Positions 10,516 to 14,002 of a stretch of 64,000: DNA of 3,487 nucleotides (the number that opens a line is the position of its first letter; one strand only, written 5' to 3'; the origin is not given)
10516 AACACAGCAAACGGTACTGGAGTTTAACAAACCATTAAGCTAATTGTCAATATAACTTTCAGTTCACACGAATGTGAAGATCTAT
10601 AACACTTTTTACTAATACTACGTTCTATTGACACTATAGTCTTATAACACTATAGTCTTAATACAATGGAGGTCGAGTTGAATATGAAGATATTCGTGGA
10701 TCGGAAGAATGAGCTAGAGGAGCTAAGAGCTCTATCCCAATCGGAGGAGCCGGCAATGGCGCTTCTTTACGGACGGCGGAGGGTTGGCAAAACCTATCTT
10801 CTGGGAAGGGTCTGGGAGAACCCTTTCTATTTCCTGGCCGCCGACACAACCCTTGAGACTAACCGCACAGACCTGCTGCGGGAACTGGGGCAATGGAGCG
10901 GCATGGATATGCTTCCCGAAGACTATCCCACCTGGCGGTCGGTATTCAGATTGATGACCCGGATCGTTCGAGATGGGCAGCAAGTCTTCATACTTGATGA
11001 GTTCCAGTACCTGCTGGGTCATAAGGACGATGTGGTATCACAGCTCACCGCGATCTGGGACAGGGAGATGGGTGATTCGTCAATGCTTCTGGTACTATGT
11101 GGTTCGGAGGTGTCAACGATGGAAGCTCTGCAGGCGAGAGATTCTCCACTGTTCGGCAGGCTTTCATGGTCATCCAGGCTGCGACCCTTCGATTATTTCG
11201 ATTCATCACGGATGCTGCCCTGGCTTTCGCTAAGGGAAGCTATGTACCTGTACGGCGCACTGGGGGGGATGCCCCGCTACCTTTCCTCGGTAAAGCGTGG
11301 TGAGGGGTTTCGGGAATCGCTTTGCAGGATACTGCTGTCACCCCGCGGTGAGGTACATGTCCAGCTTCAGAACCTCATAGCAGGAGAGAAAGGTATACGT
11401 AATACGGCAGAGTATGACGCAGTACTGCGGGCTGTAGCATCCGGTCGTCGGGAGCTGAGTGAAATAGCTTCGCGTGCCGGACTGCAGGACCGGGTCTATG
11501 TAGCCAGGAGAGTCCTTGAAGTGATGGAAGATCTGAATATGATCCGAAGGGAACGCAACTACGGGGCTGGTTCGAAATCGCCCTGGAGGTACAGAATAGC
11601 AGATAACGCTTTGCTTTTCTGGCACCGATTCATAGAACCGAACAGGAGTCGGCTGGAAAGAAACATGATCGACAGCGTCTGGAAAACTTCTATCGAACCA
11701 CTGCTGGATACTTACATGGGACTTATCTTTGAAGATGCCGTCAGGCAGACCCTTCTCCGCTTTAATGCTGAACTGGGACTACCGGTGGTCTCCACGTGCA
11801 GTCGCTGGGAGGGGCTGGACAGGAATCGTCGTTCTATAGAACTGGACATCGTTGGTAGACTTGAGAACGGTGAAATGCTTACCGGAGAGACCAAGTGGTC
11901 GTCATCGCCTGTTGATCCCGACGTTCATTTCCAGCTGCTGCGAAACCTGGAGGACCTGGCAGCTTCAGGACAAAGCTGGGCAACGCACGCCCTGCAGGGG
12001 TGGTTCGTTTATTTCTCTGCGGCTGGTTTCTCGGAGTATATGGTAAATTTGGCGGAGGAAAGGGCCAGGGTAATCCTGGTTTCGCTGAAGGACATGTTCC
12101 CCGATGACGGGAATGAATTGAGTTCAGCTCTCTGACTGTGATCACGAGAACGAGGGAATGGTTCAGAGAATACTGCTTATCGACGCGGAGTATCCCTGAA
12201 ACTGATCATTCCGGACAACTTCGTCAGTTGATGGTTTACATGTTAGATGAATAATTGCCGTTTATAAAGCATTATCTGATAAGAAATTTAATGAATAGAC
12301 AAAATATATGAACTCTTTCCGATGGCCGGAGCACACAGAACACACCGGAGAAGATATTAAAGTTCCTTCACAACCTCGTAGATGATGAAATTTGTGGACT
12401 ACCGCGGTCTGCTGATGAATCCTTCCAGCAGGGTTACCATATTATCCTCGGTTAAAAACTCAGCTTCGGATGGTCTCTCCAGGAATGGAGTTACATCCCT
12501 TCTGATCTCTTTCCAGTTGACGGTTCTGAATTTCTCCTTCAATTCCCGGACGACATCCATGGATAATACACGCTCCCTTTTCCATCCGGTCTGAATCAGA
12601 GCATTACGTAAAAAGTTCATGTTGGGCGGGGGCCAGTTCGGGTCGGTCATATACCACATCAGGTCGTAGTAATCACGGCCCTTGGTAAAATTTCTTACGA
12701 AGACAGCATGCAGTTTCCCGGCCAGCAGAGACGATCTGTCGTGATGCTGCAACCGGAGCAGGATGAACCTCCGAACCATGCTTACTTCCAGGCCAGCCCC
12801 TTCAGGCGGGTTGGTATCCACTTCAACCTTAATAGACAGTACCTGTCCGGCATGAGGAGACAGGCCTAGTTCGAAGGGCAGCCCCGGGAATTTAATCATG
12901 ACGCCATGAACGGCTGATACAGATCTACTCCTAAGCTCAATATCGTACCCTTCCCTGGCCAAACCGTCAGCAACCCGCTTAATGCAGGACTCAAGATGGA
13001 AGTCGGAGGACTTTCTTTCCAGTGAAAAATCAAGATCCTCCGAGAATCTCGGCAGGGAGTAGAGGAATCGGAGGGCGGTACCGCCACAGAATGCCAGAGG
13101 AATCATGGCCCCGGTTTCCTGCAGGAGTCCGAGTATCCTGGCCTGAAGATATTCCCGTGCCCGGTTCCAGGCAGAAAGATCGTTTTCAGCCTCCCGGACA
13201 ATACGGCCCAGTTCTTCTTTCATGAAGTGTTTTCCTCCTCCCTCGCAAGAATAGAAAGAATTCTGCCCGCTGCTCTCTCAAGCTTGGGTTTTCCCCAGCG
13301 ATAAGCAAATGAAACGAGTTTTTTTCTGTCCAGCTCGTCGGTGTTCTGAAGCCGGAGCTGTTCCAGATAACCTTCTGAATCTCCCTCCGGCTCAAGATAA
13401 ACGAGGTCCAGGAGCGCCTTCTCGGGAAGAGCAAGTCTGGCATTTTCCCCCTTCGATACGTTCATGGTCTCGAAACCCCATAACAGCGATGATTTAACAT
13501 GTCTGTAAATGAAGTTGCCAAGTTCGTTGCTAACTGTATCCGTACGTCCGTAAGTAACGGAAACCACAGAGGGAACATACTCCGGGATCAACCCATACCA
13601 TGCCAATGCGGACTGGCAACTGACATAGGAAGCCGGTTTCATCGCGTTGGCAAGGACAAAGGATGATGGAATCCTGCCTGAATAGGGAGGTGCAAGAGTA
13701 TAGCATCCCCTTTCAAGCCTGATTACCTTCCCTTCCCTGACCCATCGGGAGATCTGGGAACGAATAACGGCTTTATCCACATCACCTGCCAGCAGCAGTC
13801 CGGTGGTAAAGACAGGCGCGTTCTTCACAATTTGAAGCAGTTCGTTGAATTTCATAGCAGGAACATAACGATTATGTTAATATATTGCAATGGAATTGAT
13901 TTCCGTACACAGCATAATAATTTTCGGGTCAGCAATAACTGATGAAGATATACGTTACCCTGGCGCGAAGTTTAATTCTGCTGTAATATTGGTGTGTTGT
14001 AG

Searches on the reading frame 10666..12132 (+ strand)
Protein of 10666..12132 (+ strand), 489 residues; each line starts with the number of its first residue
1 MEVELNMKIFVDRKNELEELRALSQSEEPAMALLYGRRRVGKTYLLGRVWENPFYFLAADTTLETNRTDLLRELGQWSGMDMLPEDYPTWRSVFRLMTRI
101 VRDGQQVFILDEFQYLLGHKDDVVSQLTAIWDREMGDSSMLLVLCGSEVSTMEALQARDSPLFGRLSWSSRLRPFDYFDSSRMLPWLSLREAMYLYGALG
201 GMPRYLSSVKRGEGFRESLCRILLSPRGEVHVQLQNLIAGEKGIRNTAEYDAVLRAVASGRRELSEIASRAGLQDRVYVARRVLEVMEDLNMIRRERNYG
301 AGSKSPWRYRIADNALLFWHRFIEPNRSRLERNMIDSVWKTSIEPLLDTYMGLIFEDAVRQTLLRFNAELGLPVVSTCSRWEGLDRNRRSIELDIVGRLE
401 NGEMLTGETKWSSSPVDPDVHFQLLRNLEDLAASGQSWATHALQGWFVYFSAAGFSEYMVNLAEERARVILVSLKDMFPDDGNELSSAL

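Call 48: search_protein_families(library=pfam, proteins=[window:10666-12132:+], max_evalue=0.001)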
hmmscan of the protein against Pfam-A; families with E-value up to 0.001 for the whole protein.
window:10666-12132:+ (489 aa): 4 families
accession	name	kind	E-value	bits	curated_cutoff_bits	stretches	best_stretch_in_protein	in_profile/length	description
PF01637.24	ATPase_2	-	5.5e-19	69.3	33.2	1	10-208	1-224/225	ATPase domain predominantly from Archaea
PF03008.20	DUF234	-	1e-14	55.2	22.5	1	319-413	1-91/100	Archaea bacterial proteins of unknown function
PF13401.12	AAA_22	-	6.8e-08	33.3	27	1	29-146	5-122/130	AAA domain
PF13173.12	AAA_14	-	0.00013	22.4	27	1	31-152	4-103/129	AAA domain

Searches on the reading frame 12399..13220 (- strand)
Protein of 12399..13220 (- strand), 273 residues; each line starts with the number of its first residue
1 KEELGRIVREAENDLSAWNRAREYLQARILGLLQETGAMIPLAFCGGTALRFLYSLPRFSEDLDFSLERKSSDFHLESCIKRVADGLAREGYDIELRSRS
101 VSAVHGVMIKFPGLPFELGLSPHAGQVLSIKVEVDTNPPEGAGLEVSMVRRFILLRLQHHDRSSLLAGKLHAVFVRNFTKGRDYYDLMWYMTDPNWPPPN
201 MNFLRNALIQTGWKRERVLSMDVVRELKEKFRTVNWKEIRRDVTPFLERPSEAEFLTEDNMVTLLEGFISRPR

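Call 48: search_protein_families(library=pfam, proteins=[window:12399-13220:-], max_evalue=0.001)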
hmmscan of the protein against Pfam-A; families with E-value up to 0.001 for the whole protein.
window:12399-13220:- (273 aa): 1 family
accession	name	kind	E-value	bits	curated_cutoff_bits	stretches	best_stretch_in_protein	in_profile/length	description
PF08843.17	AbiEii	-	1.6e-25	90.9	22.5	1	38-255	11-235/238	Nucleotidyl transferase AbiEii toxin, Type IV TA system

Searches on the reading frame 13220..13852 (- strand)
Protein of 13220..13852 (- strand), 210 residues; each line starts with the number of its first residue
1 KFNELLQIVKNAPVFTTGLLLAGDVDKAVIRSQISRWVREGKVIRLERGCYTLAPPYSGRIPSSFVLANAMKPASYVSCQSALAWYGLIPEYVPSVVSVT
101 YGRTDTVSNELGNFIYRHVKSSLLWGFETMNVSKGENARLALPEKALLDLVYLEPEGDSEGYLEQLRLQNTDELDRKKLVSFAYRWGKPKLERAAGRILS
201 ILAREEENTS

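Call 48: search_protein_families(library=pfam, proteins=[window:13220-13852:-], max_evalue=0.001)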
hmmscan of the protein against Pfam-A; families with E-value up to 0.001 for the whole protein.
window:13220-13852:- (210 aa): 1 family
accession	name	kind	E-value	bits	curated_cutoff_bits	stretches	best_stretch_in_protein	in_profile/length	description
PF13338.12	AbiEi_4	-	0.00011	22.7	25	1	31-54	26-49/49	Transcriptional regulator, AbiEi antitoxin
